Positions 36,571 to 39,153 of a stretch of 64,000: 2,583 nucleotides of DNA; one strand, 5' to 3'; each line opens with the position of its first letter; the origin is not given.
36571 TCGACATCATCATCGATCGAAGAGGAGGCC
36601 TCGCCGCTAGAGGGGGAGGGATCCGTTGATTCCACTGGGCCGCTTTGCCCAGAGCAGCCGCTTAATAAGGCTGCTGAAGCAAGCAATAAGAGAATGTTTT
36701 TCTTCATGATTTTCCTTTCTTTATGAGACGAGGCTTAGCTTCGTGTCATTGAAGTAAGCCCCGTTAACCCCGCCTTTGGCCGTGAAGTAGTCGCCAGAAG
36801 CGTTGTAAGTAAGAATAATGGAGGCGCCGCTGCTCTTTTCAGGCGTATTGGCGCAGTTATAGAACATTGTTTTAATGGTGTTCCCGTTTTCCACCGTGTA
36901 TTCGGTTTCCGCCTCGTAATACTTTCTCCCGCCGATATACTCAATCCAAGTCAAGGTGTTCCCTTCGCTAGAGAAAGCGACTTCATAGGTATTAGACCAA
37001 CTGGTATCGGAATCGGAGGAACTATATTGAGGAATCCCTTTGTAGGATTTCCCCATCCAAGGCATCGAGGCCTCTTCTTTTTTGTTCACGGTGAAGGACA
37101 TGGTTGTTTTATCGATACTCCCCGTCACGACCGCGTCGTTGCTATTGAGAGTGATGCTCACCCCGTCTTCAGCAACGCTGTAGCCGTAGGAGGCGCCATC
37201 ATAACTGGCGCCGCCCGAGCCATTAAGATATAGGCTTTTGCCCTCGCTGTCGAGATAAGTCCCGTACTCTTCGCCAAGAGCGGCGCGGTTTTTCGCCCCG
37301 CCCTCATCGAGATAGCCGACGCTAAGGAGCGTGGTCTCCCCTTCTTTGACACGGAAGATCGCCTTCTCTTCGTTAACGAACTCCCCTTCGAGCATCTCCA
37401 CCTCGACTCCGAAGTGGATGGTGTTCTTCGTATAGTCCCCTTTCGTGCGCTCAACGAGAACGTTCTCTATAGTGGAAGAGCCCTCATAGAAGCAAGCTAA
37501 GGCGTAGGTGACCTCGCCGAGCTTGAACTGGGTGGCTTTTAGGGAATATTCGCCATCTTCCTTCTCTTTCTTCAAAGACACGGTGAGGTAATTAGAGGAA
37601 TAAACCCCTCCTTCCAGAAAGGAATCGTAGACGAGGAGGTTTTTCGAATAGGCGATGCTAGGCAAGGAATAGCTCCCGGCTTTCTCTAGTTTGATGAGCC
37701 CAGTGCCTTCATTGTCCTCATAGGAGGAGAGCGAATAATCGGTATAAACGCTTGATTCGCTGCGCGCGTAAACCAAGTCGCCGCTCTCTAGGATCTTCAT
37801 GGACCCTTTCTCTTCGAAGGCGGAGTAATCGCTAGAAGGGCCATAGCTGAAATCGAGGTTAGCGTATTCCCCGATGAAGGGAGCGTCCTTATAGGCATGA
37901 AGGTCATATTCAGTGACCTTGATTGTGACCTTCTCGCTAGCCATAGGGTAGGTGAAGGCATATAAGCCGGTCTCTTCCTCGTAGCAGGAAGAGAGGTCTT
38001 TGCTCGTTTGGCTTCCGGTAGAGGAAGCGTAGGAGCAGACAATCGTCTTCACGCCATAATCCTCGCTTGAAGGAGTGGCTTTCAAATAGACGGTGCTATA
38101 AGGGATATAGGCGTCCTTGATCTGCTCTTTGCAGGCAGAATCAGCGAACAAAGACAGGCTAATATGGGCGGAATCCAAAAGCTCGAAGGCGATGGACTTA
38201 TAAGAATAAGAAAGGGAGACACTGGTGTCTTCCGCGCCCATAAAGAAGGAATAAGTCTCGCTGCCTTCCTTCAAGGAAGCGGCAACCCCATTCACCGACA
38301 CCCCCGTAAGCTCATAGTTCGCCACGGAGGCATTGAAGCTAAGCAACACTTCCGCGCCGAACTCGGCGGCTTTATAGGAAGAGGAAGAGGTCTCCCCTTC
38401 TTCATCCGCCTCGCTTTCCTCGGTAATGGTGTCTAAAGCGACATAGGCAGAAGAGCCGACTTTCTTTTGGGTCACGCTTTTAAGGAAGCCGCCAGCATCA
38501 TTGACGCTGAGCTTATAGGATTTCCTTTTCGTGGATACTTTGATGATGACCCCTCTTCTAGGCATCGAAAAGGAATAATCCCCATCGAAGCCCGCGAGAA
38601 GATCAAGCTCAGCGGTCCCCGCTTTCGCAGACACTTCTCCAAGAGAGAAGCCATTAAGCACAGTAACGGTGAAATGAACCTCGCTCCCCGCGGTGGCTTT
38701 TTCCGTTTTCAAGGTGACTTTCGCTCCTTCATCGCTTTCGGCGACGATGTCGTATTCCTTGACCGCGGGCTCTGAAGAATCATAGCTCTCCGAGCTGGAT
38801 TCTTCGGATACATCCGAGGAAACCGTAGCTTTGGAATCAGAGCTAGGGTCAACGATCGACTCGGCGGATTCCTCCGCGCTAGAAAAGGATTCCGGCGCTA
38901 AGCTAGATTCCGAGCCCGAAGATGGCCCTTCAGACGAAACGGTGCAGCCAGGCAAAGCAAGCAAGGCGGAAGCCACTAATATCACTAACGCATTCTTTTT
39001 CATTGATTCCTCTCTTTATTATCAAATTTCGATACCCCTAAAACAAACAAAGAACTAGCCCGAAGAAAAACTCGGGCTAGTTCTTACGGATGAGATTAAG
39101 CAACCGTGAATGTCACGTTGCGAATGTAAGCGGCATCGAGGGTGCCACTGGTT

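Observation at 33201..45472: Five-gene, lipoprotein-only operon (12.3 kb) encoding giant modular surface proteins with no recognisable enzyme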

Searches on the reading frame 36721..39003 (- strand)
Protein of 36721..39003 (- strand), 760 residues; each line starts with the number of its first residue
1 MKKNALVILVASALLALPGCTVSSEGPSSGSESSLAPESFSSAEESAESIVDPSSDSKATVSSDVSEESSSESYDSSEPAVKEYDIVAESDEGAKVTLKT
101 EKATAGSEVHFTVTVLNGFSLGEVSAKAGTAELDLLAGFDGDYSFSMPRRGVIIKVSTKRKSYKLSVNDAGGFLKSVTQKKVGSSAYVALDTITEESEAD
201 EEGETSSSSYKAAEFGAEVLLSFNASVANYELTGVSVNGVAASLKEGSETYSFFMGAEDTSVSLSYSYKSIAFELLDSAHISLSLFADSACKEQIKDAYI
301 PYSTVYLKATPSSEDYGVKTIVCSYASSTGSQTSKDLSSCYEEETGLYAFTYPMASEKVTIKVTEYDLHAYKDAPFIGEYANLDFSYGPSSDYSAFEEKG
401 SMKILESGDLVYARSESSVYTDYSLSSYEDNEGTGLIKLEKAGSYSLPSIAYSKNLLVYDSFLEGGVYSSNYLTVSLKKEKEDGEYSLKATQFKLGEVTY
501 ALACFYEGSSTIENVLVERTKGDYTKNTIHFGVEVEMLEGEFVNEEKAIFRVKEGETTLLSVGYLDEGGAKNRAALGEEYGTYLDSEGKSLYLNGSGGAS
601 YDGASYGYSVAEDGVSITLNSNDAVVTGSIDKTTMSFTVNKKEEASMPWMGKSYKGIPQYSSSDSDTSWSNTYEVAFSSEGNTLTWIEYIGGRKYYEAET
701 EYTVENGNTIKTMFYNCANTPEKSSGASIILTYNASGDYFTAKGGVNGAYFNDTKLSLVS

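Call 3: search_protein_families(library=pfam, proteins=[window:36721-39003:-], max_evalue=0.1)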
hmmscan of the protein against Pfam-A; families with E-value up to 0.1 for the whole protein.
window:36721-39003:- (760 aa): 0 families

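Call 4: search_protein_families(library=ncbifam, proteins=[window:36721-39003:-], max_evalue=0.1)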
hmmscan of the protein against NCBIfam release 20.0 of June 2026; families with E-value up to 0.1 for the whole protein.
window:36721-39003:- (760 aa): 1 family
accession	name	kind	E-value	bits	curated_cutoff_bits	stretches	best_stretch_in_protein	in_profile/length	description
TIGR03721.1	exospore_TM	domain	4.1e-06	27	93.15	1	115-158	28-70/169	exosporium glycoprotein BclB-related protein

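Call 43: search_solved_structures(query=window:36721-39003:-, max_evalue=1)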
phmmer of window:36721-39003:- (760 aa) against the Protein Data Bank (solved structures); distinct sequences matched with E-value up to 1: 0.

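Call 90: search_protein_families(library=padloc, proteins=[window:36721-39003:-], max_evalue=0.01)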
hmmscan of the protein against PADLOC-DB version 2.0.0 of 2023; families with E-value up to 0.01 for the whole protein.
window:36721-39003:- (760 aa): 0 families

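Call 91: search_protein_families(library=phrogs, proteins=[window:36721-39003:-], max_evalue=0.01)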
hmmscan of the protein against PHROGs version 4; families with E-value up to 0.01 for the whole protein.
window:36721-39003:- (760 aa): 1 family
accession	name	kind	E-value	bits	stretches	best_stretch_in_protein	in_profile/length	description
phrog_16075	-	unknown function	0.0082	16.4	0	638-693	108-163/306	-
